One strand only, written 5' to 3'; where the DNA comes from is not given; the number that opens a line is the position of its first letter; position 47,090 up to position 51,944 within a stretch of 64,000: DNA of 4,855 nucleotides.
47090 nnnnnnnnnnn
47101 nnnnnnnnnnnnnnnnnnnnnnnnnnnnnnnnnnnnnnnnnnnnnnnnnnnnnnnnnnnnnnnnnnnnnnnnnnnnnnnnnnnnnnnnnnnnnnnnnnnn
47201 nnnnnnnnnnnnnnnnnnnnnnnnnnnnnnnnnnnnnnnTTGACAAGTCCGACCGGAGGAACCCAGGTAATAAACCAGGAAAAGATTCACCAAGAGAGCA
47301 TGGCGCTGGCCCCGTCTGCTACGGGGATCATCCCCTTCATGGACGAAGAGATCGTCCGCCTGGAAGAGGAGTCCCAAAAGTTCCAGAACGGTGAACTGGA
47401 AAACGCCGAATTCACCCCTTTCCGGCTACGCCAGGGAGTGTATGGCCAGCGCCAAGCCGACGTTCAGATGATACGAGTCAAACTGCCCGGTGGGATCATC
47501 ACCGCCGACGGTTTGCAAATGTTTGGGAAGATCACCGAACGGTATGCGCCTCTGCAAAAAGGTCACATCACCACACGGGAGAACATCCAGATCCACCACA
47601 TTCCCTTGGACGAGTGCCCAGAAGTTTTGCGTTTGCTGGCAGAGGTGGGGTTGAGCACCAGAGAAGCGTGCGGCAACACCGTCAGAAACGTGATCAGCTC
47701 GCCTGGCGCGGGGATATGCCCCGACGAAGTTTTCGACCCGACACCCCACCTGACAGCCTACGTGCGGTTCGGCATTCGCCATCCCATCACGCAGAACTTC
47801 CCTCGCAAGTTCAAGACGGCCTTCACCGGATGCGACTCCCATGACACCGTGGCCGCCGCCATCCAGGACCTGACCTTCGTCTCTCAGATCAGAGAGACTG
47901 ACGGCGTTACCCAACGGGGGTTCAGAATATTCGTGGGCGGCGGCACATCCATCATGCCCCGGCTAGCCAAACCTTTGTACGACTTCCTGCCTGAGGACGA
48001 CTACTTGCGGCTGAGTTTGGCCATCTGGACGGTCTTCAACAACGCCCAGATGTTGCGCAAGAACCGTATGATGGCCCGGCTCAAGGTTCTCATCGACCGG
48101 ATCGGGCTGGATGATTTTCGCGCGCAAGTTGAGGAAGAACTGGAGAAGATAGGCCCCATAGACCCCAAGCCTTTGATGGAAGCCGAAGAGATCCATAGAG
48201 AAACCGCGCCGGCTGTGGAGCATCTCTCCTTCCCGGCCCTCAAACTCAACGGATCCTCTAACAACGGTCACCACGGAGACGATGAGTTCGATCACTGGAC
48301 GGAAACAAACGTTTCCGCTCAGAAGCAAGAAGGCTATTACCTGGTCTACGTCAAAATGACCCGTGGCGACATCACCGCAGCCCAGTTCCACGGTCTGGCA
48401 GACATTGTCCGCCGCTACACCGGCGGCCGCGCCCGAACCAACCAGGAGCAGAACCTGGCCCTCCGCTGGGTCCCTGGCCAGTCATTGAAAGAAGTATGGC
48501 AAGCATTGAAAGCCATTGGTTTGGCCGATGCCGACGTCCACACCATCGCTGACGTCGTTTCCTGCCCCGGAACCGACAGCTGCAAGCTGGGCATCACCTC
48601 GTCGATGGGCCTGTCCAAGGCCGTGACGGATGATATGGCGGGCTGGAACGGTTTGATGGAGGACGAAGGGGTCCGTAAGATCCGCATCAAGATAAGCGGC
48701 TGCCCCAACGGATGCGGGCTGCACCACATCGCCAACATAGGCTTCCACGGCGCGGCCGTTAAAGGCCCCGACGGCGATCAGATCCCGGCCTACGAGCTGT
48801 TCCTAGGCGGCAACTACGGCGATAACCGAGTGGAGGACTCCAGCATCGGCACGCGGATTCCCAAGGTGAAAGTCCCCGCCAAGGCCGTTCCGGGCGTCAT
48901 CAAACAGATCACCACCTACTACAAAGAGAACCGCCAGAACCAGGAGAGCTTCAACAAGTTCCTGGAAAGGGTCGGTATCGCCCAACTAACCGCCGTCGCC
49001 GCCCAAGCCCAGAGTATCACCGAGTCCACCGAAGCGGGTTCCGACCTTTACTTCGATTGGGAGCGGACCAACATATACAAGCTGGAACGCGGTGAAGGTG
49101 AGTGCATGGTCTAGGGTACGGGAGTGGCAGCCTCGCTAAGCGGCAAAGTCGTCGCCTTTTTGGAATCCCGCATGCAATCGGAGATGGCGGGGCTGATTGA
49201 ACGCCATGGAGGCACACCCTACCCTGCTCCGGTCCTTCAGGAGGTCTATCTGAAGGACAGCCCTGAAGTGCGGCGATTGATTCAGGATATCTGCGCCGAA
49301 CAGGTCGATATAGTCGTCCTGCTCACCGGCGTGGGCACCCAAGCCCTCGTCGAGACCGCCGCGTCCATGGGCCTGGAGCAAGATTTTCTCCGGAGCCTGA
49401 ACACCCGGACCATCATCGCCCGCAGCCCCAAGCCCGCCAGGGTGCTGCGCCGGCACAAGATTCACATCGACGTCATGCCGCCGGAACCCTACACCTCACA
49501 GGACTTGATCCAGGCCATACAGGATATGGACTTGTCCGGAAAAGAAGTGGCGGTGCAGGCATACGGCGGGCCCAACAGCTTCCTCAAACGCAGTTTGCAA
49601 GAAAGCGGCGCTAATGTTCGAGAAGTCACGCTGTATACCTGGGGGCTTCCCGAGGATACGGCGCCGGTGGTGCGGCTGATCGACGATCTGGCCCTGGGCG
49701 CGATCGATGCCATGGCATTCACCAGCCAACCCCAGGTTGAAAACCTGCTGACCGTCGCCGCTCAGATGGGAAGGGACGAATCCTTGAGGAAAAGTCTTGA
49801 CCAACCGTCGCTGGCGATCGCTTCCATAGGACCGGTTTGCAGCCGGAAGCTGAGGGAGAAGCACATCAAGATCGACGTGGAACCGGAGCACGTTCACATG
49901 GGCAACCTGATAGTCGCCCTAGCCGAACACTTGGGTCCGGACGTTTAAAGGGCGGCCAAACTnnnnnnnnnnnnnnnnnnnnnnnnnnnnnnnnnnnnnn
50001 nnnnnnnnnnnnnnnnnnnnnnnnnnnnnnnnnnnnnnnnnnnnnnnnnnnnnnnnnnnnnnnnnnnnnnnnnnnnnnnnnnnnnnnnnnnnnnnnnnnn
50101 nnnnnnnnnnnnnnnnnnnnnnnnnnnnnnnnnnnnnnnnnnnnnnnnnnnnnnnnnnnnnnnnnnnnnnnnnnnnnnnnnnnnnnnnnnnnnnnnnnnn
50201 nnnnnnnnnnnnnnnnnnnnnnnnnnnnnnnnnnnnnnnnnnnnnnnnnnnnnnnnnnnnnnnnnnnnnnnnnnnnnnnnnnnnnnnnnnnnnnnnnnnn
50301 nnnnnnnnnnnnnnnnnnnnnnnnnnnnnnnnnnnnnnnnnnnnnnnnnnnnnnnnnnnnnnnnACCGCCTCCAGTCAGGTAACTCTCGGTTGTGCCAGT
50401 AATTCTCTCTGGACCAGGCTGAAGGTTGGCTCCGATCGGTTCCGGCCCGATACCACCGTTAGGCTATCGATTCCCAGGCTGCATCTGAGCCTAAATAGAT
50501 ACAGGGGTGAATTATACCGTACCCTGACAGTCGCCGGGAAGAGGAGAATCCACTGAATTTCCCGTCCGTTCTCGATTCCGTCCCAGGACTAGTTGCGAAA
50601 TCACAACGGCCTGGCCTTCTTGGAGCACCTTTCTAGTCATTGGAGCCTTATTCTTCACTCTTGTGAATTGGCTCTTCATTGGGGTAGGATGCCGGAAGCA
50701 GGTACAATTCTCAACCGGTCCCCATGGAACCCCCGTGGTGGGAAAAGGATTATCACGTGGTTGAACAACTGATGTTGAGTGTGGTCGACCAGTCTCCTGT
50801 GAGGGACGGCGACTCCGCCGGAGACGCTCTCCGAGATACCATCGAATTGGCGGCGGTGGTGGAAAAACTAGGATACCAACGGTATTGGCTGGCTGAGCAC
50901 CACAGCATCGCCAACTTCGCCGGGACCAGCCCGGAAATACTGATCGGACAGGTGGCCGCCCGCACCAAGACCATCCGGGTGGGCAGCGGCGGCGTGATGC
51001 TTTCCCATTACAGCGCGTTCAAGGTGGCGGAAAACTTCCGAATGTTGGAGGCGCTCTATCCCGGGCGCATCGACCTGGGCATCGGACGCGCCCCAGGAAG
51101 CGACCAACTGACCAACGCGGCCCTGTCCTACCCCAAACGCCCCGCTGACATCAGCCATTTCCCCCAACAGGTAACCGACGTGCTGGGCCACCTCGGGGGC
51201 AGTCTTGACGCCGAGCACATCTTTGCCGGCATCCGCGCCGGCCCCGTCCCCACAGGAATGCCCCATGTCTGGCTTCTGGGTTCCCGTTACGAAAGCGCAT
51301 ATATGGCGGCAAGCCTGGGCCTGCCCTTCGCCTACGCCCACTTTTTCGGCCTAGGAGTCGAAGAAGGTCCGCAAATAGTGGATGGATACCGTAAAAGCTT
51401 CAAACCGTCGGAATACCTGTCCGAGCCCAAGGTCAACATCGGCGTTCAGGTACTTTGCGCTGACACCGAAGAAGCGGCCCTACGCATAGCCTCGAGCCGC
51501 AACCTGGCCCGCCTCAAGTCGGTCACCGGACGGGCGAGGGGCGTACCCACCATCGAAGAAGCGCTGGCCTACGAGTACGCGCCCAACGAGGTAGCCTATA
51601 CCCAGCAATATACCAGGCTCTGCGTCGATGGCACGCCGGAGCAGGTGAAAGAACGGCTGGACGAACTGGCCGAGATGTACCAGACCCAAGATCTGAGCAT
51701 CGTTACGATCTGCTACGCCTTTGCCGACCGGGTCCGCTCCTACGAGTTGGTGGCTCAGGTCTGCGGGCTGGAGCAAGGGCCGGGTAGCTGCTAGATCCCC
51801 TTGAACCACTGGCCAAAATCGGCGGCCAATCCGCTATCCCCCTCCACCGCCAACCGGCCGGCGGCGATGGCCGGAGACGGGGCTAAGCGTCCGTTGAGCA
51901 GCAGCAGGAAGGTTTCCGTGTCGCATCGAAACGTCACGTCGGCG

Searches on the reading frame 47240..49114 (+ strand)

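Call 81: search_protein_families(library=pfam, proteins=[window:47240-49114:+], max_evalue=0.00001)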
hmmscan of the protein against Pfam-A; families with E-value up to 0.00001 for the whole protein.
window:47240-49114:+ (624 aa): 2 families
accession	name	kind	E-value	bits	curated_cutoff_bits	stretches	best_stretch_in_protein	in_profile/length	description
PF01077.27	NIR_SIR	-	5e-52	176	27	2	144-303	1-156/158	Nitrite and sulphite reductase 4Fe-4S domain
PF03460.22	NIR_SIR_ferr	-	6.4e-32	109.5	24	2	68-136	1-69/69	Nitrite/Sulfite reductase ferredoxin-like half domain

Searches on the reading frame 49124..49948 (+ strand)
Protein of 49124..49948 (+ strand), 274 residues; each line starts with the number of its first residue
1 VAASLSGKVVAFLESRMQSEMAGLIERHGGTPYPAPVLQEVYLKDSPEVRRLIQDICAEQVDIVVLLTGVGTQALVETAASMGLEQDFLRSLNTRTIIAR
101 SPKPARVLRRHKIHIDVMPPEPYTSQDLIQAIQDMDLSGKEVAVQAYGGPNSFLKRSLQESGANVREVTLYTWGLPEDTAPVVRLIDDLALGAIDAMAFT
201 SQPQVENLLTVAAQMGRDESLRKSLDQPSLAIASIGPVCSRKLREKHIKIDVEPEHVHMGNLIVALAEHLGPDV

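Call 82: search_protein_families(library=pfam, proteins=[window:49124-49948:+], max_evalue=0.00001)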
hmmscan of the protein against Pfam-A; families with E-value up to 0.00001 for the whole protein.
window:49124-49948:+ (274 aa): 1 family
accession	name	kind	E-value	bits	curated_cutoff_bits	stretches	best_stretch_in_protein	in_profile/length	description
PF02602.20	HEM4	-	1.2e-40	139.5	27.5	1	19-263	1-230/231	Uroporphyrinogen-III synthase HemD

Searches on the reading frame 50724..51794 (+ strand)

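Call 81: search_protein_families(library=pfam, proteins=[window:50724-51794:+], max_evalue=0.00001)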
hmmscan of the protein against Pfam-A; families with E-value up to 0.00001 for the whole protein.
window:50724-51794:+ (356 aa): 1 family
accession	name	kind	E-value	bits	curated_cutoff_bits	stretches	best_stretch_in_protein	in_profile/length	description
PF00296.26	Bac_luciferase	-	9.1e-37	127.5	27.9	1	21-319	6-311/314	Luciferase-like monooxygenase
